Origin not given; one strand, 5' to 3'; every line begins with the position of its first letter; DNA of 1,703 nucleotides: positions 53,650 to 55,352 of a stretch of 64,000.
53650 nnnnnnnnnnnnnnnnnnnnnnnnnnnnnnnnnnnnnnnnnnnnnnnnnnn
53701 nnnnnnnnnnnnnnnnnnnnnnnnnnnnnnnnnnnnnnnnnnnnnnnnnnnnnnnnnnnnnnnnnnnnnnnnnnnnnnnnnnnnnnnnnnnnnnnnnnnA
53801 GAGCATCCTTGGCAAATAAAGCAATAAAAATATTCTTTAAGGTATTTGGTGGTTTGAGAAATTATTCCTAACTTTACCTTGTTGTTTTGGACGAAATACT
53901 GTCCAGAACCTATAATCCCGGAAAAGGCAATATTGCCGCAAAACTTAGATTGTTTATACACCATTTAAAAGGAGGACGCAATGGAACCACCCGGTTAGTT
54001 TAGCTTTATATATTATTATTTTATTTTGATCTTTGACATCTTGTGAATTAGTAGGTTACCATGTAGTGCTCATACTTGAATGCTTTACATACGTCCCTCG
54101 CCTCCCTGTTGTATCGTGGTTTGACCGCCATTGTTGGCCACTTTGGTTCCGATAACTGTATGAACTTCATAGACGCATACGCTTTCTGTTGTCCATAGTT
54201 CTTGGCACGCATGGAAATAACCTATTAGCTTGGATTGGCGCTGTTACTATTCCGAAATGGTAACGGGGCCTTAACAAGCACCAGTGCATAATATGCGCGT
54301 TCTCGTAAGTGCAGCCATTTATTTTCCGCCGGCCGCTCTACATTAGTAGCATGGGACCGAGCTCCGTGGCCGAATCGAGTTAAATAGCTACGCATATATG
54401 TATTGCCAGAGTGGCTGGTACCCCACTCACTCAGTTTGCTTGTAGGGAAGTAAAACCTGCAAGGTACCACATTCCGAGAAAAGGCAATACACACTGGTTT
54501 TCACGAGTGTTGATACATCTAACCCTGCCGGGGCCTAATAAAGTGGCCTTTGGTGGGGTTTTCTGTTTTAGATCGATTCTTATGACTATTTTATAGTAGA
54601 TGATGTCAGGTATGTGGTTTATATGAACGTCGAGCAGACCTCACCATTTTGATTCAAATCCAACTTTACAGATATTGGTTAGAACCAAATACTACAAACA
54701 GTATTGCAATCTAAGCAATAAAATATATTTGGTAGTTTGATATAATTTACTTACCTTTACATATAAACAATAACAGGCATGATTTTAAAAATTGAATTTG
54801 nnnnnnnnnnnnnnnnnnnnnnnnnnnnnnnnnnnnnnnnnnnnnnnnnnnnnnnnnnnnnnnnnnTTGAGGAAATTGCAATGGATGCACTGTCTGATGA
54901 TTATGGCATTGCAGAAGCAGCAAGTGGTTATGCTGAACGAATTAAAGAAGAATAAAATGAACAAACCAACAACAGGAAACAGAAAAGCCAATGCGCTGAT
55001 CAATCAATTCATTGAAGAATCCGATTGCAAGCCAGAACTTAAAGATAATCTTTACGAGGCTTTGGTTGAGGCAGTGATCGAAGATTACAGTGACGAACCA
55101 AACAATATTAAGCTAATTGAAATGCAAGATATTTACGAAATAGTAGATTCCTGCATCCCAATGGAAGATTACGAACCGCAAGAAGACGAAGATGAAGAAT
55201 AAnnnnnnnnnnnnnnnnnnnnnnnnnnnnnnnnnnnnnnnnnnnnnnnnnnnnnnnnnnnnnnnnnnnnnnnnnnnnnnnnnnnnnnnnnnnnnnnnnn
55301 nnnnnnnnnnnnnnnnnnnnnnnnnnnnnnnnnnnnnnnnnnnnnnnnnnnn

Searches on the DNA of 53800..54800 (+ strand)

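Call 24: search_rna_families(source=window, start=53800, end=54800, threshold=evalue, max_evalue=1)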
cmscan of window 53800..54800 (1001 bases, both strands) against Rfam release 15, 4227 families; matches with E-value up to 1: 0.
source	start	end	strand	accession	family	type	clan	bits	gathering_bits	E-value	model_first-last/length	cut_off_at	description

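Call 28: search_dna_similar(query=window:53840-54720:+, collection=phages, mode=distant, max_rows=20, max_evalue=0.001)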
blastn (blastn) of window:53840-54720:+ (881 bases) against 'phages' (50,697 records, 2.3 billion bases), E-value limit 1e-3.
No match.

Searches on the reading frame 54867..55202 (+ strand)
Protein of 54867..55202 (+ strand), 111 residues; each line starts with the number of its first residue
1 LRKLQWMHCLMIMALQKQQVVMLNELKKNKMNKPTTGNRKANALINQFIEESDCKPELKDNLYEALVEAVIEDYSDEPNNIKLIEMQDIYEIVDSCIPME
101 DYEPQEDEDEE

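Call 49: search_protein_families(library=pfam, proteins=[window:54867-55202:+], max_evalue=0.01)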
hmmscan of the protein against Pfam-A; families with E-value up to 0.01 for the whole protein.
window:54867-55202:+ (111 aa): 1 family
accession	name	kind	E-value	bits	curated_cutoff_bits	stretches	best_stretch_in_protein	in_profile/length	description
PF08767.17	CRM1_C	-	0.00023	20.9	23.2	1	24-84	30-90/323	CRM1 C terminal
